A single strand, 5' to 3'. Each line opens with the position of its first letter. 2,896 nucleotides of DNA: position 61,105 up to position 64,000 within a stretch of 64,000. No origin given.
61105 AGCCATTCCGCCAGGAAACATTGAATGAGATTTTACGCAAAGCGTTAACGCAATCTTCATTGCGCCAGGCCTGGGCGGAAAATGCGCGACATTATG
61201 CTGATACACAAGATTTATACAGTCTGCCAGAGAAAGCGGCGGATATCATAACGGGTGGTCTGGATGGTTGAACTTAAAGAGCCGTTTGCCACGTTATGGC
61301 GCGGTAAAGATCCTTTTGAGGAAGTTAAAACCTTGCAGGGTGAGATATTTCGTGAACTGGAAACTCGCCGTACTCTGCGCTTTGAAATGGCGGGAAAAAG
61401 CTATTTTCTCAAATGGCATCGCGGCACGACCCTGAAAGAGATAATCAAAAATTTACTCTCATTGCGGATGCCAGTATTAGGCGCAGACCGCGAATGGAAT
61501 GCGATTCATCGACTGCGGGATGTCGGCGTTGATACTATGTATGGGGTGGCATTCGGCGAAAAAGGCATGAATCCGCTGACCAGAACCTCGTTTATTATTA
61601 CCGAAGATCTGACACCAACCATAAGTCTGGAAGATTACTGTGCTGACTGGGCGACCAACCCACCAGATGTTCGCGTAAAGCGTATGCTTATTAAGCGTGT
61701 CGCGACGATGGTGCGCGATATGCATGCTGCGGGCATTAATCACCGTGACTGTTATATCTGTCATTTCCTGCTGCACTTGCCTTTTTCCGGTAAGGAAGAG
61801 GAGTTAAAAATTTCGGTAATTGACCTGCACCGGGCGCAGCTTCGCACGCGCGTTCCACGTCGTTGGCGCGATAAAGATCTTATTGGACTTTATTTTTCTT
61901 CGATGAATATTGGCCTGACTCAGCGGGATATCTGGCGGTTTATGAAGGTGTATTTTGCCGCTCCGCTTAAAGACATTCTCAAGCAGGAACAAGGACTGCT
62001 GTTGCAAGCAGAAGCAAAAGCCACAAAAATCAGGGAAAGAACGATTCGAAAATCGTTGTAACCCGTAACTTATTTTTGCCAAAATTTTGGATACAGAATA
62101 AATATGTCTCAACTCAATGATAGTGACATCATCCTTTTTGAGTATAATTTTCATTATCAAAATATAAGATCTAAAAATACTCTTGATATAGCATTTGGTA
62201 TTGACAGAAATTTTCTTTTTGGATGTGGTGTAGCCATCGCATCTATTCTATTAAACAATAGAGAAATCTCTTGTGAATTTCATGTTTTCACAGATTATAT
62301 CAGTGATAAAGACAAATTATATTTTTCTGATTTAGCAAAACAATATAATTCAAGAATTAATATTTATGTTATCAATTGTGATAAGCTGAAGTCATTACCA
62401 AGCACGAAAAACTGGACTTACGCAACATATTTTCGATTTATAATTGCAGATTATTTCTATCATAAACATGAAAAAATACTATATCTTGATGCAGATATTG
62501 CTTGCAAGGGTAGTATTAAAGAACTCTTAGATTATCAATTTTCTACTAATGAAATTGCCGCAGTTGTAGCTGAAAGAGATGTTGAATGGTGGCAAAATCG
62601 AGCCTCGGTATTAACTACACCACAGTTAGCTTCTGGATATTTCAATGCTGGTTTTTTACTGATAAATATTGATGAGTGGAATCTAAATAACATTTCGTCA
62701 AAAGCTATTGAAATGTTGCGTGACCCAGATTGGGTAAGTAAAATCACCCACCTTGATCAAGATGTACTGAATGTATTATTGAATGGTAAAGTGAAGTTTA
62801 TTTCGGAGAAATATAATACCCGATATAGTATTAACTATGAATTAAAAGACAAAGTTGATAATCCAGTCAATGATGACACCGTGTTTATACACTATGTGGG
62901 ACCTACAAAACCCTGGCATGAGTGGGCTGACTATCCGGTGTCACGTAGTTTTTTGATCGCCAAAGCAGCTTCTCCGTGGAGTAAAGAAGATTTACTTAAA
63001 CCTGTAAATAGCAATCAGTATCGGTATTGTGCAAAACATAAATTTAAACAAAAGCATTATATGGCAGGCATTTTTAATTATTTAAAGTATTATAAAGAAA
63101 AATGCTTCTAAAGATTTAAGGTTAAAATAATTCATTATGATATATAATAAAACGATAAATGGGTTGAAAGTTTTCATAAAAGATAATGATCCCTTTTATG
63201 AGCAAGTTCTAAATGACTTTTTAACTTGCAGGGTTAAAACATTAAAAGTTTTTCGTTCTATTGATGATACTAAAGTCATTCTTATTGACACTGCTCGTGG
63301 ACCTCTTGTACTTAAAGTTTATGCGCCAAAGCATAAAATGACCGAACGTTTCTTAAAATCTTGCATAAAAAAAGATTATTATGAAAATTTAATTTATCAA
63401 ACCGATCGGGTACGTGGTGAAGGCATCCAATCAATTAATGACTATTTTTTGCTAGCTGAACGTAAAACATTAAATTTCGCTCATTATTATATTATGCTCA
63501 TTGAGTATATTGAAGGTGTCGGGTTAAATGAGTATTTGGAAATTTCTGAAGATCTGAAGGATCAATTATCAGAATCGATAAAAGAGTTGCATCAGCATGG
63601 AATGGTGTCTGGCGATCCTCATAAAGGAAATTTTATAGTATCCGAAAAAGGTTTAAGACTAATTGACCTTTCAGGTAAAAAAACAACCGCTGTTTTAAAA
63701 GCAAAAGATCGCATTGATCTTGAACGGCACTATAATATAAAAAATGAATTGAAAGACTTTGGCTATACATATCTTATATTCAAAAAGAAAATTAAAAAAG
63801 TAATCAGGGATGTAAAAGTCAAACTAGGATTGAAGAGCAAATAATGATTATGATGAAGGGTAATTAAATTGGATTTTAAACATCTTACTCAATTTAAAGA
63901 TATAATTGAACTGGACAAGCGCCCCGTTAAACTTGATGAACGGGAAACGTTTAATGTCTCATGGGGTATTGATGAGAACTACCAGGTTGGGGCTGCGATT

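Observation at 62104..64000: AT-rich outer-core LPS block with a non-K-12 gene order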

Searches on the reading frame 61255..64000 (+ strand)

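Call 41: search_protein_families(proteins=[L004:7823-8839:+, L004:8856-9851:+, L004:10579-11604:+], library=ncbifam, max_evalue=1e-20)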
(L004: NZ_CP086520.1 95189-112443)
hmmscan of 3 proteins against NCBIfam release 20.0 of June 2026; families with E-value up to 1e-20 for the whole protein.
L004:7823-8839:+ (338 aa): 1 family
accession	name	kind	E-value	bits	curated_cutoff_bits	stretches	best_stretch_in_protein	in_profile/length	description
NF011718.0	PRK15171.1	equivalog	2.6e-184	612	461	1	3-338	2-337/337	lipopolysaccharide 3-alpha-galactosyltransferase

L004:8856-9851:+ (331 aa): 1 family
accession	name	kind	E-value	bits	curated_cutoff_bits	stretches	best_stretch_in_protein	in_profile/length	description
NF011718.0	PRK15171.1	equivalog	6.3e-91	305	461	1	2-331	8-334/337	lipopolysaccharide 3-alpha-galactosyltransferase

L004:10579-11604:+ (341 aa): 1 family
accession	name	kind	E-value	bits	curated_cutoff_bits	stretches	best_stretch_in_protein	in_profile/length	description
NF011718.0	PRK15171.1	equivalog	2.9e-80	270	461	1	19-334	23-334/337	lipopolysaccharide 3-alpha-galactosyltransferase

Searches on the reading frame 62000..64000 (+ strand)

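Call 13: search_protein_families(proteins=[L001:10870-11883:+, L001:11892-13034:+, L001:13070-14278:-], library=ncbifam)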
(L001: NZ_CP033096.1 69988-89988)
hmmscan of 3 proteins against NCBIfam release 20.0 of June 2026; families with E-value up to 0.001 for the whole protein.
L001:10870-11883:+ (337 aa): 1 family
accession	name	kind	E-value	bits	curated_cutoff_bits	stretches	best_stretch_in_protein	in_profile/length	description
NF011718.0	PRK15171.1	equivalog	2.4e-87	293.2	461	1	22-336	22-334/337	lipopolysaccharide 3-alpha-galactosyltransferase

L001:11892-13034:+ (380 aa): 37 families (the best 25 are shown)
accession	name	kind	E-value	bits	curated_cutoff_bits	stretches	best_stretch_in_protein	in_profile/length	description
NF012028.0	PRK15484.1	subfamily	2.8e-232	770.5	618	1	1-380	1-380/380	lipopolysaccharide N-acetylglucosaminyltransferase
TIGR04157.1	glyco_rSAM_CFB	subfamily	9.3e-26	90.7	400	1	157-345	189-375/406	TIGR04157 family glycosyltransferase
TIGR04047.1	MSMEG_0565_glyc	hypoth_equivalog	4.4e-23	82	259.85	1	160-370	158-366/373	MSMEG_0565 family glycosyltransferase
TIGR03999.1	thiol_BshA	equivalog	8e-23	81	273.7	1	147-376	152-371/375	N-acetyl-alpha-D-glucosaminyl L-malate synthase BshA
TIGR03449.1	mycothiol_MshA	equivalog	7.8e-22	77.7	462.5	1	155-373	181-398/406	D-inositol-3-phosphate glycosyltransferase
NF038295.1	EPS_HpsP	equivalog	2.2e-21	76.3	550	1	162-371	178-380/388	hormogonium polysaccharide biosynthesis glycosyltransferase HpsP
TIGR02149.1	glgA_Coryne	subfamily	5.5e-20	71.8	302.4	1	157-374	165-386/391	glycogen synthase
TIGR04063.1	stp3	hypoth_equivalog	1.4e-19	70.3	442.05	1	159-376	178-393/397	TIGR04063 family PEP-CTERM/XrtA system glycosyltransferase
NF041876.1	EPS_EpsE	equivalog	7.8e-19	68.2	400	1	161-363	186-381/389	exopolysaccharide biosynthesis GT4 family glycosyltransferase EpsE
NF053787.1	GlcN_PG_synth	equivalog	2.3e-18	66.2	480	1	130-371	134-352/361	N-acetylglucosaminyl phosphatidylglycerol synthase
NF047684.1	TeichurnBiosyTuaC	equivalog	7.1e-18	64.7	550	1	157-363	181-374/391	teichuronic acid biosynthesis protein TuaC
NF038298.1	EPS_HpsO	equivalog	1.8e-16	59.9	575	1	161-369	168-378/388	hormogonium polysaccharide biosynthesis glycosyltransferase HpsO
NF038229.1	Glyco4_Geo_Pelo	equivalog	1.2e-15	57.4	400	1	161-375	133-333/338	GPMC system family 4 glycosyltransferase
NF046085.1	XrtY_assoc_Gly1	equivalog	1.3e-15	57.1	400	1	111-374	136-380/387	XrtY-associated glycosyltransferase XYAG1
TIGR02095.1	glgA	subfamily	5.1e-15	55.1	328.45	1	186-375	287-474/477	glycogen/starch synthase, ADP-glucose type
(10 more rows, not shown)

L001:13070-14278:- (402 aa): 3 families
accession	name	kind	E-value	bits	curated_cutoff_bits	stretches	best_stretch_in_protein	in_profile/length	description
NF012031.0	PRK15487.1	equivalog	1.6e-208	692.7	277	1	3-402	2-404/404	O-antigen ligase RfaL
TIGR00947.1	2A73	equivalog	4.6e-05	22.6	366.4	1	191-366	201-383/425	IctB family putative bicarbonate transporter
TIGR03097.1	PEP_O_lig_1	hypoth_equivalog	0.00051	19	188.1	1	170-375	174-379/408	putative O-glycosylation ligase, exosortase A system-associated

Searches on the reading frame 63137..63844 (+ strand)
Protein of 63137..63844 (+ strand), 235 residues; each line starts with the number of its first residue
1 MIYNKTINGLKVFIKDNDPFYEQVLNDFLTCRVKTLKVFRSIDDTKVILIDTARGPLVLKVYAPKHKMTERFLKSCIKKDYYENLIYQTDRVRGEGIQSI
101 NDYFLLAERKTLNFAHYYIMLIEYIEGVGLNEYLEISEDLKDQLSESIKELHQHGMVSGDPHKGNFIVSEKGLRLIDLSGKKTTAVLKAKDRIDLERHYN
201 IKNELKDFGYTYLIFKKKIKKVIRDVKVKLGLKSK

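Call 13: search_protein_families(proteins=[window:63137-63844:+], library=ncbifam)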
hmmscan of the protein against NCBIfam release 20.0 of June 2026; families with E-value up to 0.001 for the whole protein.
window:63137-63844:+ (235 aa): 8 families
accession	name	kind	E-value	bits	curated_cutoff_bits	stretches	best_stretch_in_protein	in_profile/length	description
NF007684.0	PRK10359.1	equivalog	2.6e-117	390.5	248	1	1-229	1-229/232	lipopolysaccharide core heptose(II) kinase RfaY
TIGR03724.2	arch_bud32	equivalog_domain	2.4e-08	33.7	125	1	119-179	69-129/193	KEOPS complex kinase/ATPase Bud32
NF007174.0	PRK09605.1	equivalog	3e-06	26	447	1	120-188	413-480/535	bifunctional N(6)-L-threonylcarbamoyladenine synthase/serine/threonine protein kinase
NF011463.0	PRK14879.1-4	equivalog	8.6e-06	25.3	188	1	118-178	93-157/237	Kae1-associated kinase Bud32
NF058632.1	SerThrKinPrkT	equivalog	2e-05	23.7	280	1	114-181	93-165/322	serine/threonine protein kinase PrkT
NF011464.0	PRK14879.1-7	equivalog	3.4e-05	23.7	246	1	119-222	82-184/221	Kae1-associated kinase Bud32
NF038151.1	lanthi_synth_III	equivalog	0.00017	20.2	575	1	130-178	331-380/833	class III lanthionine synthetase LanKC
NF011462.0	PRK14879.1-3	equivalog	0.00049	19.9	174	1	120-179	69-126/192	Kae1-associated kinase Bud32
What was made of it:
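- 63137..63844 (+): waaY: heptose II kinase, R3 allele. NCBIfam NF007684 at 390.5 bits against a cut-off of 248 (call 13).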

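Call 45: profile_search(protein=window:63137-63844:+)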
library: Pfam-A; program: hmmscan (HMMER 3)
A. the first sequence (235 residues): domains with independent E <= 10: 3; with E <= 0.001: 2
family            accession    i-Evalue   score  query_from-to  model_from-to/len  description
WaaY              PF06176.17    1.9e-93   312.8       1-229         1-229/229  Lipopolysaccharide core biosynthesis protein (WaaY)
ABC1              PF03109.22    6.5e-05    22.6     115-175       140-206/244  ABC1 atypical kinase-like domain
SecA_DEAD         PF07517.20       0.12    12.0      39-79        200-240/290  SecA DEAD-like domain
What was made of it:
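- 63137..63844 (+): Pfam WaaY PF06176 at 1.9e-93 (call 45).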
